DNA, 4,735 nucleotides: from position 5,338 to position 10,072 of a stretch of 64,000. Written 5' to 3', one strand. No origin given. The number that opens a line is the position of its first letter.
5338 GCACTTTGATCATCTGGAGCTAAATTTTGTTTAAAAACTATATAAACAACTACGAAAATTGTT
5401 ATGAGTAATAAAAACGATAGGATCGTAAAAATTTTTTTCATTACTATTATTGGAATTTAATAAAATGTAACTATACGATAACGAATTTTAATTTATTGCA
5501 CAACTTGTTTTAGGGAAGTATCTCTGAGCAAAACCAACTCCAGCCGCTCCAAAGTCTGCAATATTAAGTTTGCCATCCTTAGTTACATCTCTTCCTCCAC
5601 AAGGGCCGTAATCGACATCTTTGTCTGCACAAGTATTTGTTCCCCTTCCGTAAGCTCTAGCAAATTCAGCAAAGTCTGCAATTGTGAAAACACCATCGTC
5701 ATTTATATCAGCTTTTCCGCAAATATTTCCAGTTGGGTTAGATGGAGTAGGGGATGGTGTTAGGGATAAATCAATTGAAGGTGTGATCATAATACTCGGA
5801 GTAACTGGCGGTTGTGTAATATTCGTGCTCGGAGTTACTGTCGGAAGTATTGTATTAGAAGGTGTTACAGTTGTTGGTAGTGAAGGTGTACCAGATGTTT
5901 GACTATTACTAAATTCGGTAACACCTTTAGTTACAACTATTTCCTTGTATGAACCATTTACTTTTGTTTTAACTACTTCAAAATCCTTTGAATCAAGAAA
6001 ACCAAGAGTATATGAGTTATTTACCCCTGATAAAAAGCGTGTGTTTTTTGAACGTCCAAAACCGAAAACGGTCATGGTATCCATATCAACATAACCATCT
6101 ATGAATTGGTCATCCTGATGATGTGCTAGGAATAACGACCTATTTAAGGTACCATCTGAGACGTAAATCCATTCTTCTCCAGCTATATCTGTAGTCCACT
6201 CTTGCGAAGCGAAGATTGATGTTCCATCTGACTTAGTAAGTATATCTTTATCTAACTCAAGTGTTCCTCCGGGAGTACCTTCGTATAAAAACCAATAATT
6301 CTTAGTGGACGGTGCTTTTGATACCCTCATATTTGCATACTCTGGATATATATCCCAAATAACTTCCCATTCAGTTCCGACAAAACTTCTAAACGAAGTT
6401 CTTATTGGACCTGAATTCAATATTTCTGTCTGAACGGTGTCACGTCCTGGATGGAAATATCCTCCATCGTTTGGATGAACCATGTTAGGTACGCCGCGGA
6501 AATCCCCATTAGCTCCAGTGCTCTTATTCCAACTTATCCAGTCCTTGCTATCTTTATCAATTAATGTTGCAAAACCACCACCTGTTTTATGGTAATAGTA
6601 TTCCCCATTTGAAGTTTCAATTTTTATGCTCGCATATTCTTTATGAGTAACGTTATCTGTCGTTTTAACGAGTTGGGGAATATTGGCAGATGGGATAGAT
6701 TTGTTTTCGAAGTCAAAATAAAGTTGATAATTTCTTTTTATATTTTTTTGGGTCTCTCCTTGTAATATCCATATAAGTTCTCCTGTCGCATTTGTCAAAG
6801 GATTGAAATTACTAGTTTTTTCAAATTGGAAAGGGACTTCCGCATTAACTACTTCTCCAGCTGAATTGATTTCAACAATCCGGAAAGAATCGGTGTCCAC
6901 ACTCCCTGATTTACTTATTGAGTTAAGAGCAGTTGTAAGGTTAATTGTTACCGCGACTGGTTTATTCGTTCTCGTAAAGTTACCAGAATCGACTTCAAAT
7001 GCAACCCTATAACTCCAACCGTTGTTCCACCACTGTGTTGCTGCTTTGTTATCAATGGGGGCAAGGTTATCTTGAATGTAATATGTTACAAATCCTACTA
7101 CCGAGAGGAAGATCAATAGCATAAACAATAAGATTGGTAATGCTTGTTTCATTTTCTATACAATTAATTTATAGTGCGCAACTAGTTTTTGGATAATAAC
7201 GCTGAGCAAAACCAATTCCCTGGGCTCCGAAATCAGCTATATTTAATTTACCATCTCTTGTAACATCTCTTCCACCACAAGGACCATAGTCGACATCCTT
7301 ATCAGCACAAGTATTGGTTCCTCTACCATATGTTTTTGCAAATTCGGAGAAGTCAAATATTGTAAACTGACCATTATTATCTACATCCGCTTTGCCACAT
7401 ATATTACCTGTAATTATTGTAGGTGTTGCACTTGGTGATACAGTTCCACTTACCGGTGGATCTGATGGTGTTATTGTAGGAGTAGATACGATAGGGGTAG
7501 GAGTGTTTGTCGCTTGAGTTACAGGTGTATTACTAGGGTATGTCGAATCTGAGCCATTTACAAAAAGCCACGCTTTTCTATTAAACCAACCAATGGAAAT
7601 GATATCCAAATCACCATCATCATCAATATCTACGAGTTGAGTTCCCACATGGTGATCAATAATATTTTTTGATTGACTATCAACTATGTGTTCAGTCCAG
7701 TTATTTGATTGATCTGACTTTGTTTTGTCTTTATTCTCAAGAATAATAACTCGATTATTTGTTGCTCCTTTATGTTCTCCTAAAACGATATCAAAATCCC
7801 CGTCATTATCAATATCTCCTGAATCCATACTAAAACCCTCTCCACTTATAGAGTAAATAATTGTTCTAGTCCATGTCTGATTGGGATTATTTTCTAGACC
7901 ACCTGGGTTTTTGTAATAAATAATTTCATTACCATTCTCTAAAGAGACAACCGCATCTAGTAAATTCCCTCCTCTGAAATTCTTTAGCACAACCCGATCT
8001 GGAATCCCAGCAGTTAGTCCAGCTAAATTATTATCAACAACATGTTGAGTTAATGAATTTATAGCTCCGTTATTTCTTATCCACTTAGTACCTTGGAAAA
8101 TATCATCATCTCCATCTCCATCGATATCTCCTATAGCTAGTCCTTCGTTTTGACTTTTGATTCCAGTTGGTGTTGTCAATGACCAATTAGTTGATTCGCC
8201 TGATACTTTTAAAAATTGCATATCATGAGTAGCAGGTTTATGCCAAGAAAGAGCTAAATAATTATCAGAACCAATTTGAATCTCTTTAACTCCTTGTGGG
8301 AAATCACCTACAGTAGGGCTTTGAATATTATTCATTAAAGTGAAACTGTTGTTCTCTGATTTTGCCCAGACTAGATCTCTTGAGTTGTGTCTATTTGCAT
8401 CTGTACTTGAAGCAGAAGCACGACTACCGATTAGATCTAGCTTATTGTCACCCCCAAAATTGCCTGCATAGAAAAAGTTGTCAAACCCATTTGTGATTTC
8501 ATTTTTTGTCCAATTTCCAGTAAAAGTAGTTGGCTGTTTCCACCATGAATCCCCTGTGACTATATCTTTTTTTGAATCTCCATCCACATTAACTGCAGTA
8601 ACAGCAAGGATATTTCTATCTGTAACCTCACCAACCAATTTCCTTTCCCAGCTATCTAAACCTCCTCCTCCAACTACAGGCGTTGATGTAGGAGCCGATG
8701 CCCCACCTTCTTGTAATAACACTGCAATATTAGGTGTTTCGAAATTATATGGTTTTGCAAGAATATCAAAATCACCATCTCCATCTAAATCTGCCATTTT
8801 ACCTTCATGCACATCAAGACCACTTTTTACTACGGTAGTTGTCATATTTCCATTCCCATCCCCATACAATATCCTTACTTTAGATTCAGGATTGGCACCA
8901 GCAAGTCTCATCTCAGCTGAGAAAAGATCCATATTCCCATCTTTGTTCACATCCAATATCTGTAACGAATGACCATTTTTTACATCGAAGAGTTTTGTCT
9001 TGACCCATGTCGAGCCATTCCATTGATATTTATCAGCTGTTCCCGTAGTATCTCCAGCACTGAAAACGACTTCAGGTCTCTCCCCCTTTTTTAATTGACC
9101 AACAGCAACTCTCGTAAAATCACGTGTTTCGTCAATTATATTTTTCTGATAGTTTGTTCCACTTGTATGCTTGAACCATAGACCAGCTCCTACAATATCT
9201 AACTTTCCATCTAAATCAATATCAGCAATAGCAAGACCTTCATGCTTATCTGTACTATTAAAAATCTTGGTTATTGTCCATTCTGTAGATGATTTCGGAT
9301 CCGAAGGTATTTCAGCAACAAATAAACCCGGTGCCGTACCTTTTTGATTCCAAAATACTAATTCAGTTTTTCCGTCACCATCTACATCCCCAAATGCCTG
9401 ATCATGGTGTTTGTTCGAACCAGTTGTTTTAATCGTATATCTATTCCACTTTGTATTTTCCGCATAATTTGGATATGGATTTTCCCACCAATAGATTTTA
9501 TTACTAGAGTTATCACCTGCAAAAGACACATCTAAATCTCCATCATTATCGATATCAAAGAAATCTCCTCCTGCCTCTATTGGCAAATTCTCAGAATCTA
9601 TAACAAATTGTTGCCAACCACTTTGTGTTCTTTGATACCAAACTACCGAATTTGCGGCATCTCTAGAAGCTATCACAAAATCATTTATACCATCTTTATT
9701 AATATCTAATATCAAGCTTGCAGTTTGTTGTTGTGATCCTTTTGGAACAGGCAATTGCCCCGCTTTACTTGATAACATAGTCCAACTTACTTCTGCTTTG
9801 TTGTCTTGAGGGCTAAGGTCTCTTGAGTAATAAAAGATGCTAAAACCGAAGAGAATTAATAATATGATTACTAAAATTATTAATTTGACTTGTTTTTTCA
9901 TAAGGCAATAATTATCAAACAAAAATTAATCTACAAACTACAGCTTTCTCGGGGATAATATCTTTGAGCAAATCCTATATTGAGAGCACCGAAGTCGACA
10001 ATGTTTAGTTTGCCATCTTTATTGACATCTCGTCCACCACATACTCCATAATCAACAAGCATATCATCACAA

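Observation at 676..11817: Tandem array of surface proteins sharing a four-cysteine dockerin-like C-terminal module (cellulosome-style modular architecture)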

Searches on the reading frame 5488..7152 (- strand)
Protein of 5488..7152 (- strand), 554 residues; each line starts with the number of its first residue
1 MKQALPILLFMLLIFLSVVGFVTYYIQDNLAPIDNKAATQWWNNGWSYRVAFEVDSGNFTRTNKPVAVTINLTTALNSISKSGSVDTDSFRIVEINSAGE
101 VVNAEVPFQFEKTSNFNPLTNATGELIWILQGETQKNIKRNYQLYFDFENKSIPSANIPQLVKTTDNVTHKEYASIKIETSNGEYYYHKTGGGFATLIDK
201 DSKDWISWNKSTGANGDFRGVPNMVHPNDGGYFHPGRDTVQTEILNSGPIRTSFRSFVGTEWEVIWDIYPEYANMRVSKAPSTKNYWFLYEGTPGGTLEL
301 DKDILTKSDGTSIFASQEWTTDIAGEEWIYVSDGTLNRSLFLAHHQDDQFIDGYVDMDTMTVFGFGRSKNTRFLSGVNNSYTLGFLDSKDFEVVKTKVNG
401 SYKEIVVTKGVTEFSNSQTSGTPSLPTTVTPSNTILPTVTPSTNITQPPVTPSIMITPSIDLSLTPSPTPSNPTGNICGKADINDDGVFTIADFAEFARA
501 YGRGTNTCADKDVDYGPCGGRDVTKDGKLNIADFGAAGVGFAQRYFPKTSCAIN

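Call 3: search_protein_families(library=pfam, proteins=[window:5488-7152:-], max_evalue=1)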
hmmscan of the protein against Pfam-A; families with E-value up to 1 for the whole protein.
window:5488-7152:- (554 aa): 3 families
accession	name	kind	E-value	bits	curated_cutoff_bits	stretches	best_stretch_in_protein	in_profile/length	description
PF03739.19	LptF_LptG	-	0.035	13.6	27.9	1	8-64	94-150/353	Lipopolysaccharide export system permease LptF/LptG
PF00404.24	Dockerin_1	-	0.11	13.1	22.9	0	481-534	2-49/57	Dockerin type I domain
PF00036.39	EF-hand_1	-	0.24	11.5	25.4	0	480-499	8-27/29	EF hand domain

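Call 36: search_protein_families(library=ncbifam, proteins=[window:5488-7152:-], max_evalue=0.1)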
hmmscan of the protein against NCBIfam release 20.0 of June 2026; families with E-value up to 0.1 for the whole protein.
window:5488-7152:- (554 aa): 2 families
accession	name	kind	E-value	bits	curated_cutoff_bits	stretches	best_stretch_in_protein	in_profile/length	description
NF041540.1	dockerin_GC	domain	0.011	16.1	29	1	478-534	1-56/67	GC-type dockerin domain-anchored protein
NF041534.1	rodZ_Strepcoccus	equivalog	0.078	12.2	375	0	4-87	105-183/275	cytoskeleton protein RodZ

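Call 61: search_solved_structures(query=window:5488-7152:-, max_evalue=1)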
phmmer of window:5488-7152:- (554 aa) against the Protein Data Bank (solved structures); distinct sequences matched with E-value up to 1: 3.
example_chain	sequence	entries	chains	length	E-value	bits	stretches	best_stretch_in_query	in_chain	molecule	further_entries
2y3n_B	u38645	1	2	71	0.43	12.3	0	480-505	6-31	CELLULOSOMAL FAMILY-48 PROCESSIVE GLYCOSIDE HYDROLASE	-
3elg_A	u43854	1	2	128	0.83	11.4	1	139-185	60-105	uncharacterized periplasmic protein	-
5x8p_y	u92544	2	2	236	0.98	11.2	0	153-203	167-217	protein plastid pY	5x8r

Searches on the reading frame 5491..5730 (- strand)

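Call 4: search_protein_families(library=pfam, proteins=[window:5491-5730:-], max_evalue=10)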
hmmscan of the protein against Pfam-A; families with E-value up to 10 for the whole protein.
seq(80 aa): 4 families
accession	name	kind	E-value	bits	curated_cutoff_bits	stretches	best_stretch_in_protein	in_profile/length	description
PF00404.24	Dockerin_1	-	0.0049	17.5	22.9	1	7-60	2-49/57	Dockerin type I domain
PF13499.12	EF-hand_7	-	0.018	15.8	30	1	6-24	48-66/67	EF-hand domain pair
PF00036.39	EF-hand_1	-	0.034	14.2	25.4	2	6-25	8-27/29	EF hand domain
PF13405.12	EF-hand_6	-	0.037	14.2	25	1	6-28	8-30/30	EF-hand domain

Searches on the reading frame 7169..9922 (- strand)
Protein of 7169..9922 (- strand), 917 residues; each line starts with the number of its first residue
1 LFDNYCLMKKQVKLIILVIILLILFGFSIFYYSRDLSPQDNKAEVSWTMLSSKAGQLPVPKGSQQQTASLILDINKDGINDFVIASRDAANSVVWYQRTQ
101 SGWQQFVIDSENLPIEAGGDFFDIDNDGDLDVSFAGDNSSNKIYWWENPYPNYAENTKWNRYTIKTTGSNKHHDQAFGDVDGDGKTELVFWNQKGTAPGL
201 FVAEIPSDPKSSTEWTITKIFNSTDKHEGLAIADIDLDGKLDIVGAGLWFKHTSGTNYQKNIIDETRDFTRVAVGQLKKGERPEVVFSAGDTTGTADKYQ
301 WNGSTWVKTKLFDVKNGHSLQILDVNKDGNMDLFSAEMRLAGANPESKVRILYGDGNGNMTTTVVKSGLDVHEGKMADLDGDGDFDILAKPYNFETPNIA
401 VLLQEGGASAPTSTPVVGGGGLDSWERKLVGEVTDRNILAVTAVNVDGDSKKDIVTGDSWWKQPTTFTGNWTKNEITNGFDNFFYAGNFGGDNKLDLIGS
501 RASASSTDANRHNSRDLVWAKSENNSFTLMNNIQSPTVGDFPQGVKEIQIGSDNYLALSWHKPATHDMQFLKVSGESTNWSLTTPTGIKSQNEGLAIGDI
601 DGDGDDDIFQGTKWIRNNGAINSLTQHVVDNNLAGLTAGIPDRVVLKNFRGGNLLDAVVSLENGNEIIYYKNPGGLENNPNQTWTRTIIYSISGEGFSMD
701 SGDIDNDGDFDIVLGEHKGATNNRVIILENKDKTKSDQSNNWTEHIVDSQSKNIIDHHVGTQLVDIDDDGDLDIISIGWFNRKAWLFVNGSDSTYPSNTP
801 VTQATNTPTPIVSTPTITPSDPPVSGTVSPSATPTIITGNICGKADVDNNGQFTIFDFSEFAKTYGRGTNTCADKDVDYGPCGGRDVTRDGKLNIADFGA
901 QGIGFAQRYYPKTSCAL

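Call 3: search_protein_families(library=pfam, proteins=[window:7169-9922:-], max_evalue=1)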
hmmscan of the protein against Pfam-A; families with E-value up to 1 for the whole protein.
window:7169-9922:- (917 aa): 4 families
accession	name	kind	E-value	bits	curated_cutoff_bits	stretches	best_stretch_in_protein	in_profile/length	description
PF13517.12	FG-GAP_3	-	1.6e-36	125.1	26.9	8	324-388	1-60/61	FG-GAP-like repeat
PF01839.29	FG-GAP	-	2.1e-13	50.2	22.1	4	696-718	2-24/37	FG-GAP repeat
PF17936.7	Big_6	-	5.7e-05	23.7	27.6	1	816-855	9-50/83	Bacterial Ig domain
PF06193.16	Orthopox_A5L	-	0.013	15.5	25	1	791-854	149-212/273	Orthopoxvirus A5L protein-like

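Call 36: search_protein_families(library=ncbifam, proteins=[window:7169-9922:-], max_evalue=0.1)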
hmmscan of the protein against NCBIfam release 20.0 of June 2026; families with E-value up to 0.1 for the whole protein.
window:7169-9922:- (917 aa): 0 families

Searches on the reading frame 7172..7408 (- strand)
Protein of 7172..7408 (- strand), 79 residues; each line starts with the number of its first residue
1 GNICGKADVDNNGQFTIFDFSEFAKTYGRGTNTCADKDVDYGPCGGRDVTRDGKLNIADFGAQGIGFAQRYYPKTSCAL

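Call 4: search_protein_families(library=pfam, proteins=[window:7172-7408:-], max_evalue=10)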
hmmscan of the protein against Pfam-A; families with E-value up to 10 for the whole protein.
seq(79 aa): 6 families
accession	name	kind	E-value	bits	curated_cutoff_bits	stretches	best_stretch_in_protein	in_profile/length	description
PF00036.39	EF-hand_1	-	0.012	15.6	25.4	1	6-25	8-27/29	EF hand domain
PF00404.24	Dockerin_1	-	0.015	15.9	22.9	1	6-22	35-51/57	Dockerin type I domain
PF25191.1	DUF7832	-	0.036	14.6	27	1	52-72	70-90/115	Domain of unknown function (DUF7832)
PF13405.12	EF-hand_6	-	0.057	13.6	25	1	6-28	8-30/30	EF-hand domain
PF13499.12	EF-hand_7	-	0.066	14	30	1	6-24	48-66/67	EF-hand domain pair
PF23626.1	CCD_aECM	-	0.11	12.9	27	1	67-78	30-41/54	aECM cysteine-cradle domain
